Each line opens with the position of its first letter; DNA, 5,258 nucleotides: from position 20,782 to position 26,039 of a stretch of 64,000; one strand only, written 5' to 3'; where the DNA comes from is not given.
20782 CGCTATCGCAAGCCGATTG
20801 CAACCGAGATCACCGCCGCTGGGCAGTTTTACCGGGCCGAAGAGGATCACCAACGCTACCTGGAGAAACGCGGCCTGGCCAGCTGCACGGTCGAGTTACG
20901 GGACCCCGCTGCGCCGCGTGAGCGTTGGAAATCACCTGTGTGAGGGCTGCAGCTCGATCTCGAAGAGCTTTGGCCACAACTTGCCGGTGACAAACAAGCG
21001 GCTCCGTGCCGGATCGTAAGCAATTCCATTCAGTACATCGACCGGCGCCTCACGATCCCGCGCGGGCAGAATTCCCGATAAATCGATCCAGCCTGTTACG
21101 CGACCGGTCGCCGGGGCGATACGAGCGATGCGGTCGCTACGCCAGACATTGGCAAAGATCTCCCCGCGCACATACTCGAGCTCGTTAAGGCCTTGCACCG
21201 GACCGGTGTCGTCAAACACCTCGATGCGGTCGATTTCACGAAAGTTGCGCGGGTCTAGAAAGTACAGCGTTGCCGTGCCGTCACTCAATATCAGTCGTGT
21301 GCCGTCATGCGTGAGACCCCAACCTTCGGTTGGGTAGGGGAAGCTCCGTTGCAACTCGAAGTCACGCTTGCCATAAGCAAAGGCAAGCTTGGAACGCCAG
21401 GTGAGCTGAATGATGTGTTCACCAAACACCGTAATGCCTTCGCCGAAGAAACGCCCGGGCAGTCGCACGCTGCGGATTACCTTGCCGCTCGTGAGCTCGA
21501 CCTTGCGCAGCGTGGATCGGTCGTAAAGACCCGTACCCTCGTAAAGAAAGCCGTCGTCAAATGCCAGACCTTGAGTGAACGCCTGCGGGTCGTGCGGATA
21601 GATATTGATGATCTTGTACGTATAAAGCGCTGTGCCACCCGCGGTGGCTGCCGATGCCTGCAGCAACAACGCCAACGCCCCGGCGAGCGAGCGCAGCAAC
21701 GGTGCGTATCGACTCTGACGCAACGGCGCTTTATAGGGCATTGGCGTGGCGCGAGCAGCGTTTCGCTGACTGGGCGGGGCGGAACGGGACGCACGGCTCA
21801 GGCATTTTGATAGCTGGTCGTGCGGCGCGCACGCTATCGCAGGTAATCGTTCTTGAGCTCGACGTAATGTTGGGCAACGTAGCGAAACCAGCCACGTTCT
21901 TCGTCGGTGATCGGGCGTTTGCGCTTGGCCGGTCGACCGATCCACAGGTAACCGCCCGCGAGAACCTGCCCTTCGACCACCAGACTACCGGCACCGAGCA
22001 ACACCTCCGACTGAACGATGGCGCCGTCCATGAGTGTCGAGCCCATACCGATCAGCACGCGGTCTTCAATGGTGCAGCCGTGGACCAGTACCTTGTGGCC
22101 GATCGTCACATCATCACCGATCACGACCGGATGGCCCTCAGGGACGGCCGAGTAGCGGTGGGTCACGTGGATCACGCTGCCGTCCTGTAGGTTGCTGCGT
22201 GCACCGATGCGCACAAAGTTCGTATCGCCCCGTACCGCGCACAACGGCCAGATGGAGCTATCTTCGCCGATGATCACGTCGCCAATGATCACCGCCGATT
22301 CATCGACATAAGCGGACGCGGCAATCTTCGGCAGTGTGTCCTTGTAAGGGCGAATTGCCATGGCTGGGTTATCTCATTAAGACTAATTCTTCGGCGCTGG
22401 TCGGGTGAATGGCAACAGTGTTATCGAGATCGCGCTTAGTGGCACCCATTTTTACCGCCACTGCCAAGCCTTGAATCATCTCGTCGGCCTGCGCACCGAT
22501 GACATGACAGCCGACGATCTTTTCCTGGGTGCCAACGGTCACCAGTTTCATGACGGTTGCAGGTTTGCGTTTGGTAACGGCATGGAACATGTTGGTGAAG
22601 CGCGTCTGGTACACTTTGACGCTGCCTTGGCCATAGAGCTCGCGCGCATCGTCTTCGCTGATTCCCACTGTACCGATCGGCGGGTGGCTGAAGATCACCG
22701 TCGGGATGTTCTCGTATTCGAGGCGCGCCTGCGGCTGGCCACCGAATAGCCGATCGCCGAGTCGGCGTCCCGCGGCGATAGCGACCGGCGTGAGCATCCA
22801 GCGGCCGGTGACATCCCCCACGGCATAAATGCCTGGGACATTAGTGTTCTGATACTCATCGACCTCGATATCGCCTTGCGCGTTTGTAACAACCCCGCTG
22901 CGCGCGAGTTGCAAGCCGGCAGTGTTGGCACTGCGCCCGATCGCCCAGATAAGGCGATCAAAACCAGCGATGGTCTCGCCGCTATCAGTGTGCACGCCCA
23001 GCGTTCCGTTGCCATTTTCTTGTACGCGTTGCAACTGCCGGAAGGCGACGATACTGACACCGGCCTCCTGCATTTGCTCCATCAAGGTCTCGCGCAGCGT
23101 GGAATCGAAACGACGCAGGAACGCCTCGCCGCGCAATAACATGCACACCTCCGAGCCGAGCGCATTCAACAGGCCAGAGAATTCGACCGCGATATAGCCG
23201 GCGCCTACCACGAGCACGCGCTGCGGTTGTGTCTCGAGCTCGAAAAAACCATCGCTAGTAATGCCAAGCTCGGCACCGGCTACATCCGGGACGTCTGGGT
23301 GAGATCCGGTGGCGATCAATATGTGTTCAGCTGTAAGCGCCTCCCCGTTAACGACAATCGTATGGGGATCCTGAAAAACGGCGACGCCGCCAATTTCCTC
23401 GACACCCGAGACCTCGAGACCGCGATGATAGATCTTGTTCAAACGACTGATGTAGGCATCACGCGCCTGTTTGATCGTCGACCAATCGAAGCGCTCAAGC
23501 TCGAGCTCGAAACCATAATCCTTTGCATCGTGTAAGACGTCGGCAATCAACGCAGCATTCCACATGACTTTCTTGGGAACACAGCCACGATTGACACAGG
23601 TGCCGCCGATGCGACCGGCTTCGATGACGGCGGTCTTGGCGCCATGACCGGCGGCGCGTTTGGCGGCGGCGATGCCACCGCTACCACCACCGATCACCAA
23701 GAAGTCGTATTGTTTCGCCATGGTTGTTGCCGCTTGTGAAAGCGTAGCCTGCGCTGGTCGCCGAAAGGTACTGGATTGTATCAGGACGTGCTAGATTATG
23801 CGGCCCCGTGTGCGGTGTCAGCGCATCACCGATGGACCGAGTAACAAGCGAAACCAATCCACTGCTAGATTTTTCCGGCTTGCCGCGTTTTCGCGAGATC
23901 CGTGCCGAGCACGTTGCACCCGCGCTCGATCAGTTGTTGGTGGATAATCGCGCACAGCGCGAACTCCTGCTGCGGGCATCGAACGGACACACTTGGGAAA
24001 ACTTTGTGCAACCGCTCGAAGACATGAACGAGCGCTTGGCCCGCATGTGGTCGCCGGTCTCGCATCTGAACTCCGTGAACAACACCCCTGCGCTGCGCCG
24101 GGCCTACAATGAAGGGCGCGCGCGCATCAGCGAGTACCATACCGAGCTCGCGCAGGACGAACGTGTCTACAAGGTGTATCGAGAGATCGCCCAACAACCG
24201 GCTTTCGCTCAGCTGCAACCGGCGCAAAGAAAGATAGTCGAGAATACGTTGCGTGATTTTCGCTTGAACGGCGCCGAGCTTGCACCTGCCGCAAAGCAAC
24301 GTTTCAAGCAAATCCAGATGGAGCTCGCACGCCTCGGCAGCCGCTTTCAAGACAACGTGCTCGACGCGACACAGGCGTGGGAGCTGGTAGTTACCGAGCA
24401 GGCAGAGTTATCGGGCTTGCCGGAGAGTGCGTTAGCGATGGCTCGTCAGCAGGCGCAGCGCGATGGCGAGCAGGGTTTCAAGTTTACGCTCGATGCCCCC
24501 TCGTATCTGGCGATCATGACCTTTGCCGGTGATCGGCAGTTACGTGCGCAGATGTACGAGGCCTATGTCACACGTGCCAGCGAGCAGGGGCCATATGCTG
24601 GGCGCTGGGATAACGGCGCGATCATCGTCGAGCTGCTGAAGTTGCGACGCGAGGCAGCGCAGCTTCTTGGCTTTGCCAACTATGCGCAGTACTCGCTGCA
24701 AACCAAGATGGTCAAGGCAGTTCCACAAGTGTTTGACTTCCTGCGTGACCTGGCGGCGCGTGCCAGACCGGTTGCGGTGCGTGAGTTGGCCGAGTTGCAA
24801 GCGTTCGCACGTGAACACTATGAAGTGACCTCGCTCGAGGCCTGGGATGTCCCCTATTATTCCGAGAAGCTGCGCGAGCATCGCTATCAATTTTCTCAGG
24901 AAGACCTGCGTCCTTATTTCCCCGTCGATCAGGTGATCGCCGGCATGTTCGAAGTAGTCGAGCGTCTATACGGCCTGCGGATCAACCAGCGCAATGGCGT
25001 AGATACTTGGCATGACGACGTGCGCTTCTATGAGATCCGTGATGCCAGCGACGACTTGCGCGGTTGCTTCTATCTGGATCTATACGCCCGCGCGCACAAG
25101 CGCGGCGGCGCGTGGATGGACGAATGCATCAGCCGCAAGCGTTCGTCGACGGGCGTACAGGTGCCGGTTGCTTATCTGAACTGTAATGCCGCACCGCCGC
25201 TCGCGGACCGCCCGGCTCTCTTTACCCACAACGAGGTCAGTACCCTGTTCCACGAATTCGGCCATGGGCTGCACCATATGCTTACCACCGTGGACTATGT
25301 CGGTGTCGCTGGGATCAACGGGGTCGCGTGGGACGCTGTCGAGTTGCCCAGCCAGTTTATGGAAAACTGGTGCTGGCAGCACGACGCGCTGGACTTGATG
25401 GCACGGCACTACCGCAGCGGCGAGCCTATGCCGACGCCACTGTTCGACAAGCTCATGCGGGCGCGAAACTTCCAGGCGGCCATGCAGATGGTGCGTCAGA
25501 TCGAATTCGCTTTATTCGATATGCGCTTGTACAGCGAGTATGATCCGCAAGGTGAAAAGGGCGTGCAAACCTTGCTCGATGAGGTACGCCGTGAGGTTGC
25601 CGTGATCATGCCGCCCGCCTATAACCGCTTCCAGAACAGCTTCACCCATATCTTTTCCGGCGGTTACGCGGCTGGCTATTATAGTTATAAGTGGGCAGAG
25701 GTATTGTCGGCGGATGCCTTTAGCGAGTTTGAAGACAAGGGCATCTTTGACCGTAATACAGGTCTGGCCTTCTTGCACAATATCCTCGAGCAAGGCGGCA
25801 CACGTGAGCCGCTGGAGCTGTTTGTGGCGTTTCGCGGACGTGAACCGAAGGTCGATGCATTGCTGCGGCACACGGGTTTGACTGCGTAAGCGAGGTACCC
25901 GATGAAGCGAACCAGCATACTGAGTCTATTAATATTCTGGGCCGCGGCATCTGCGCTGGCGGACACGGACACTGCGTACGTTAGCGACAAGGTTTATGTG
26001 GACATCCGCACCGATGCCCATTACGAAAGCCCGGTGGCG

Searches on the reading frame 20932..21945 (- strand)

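Call 43: search_protein_families(library=pfam, proteins=[window:20932-21945:-], max_evalue=0.00001)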
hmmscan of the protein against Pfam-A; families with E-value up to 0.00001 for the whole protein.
window:20932-21945:- (337 aa): 1 family
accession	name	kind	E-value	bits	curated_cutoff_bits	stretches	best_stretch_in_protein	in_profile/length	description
PF05096.18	Glu_cyclase_2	-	9.7e-98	327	22.3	1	94-332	10-249/249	Glutamine cyclotransferase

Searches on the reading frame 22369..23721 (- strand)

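Call 44: search_protein_families(library=pfam, proteins=[window:22369-23721:-], max_evalue=0.00001)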
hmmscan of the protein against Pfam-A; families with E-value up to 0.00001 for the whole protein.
window:22369-23721:- (450 aa): 7 families
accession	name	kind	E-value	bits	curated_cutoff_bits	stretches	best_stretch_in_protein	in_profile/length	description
PF07992.20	Pyr_redox_2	-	2.9e-66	224.3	26.1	1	5-318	1-291/291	Pyridine nucleotide-disulphide oxidoreductase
PF02852.28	Pyr_redox_dim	-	9e-35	119.7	25.3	1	339-449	1-109/110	Pyridine nucleotide-disulphide oxidoreductase, dimerisation domain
PF13738.12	Pyr_redox_3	-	4e-22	79.3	30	1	8-302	1-305/305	Pyridine nucleotide-disulphide oxidoreductase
PF00070.33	Pyr_redox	-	1.3e-18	67.7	22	1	168-245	1-79/82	Pyridine nucleotide-disulphide oxidoreductase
PF12831.13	FAD_oxidored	-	1.7e-08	34.6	27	1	6-56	1-52/416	FAD dependent oxidoreductase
PF03486.20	HI0933_like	-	3.5e-07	30.4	50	0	178-266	79-168/244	HI0933-like protein Rossmann domain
PF00890.30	FAD_binding_2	-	3.7e-06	26.8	20.4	0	6-37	1-32/414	FAD binding domain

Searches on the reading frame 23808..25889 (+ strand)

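Call 44: search_protein_families(library=pfam, proteins=[window:23808-25889:+], max_evalue=0.00001)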
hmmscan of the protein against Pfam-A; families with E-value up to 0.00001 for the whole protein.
window:23808-25889:+ (693 aa): 2 families
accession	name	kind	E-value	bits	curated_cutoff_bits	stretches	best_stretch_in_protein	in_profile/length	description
PF01432.26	Peptidase_M3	-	6.5e-151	504.2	27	1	237-690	2-456/457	Peptidase family M3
PF19310.4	TOP_N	-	3.3e-25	88.7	27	1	58-159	18-119/123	Neurolysin/Thimet oligopeptidase, N-terminal domain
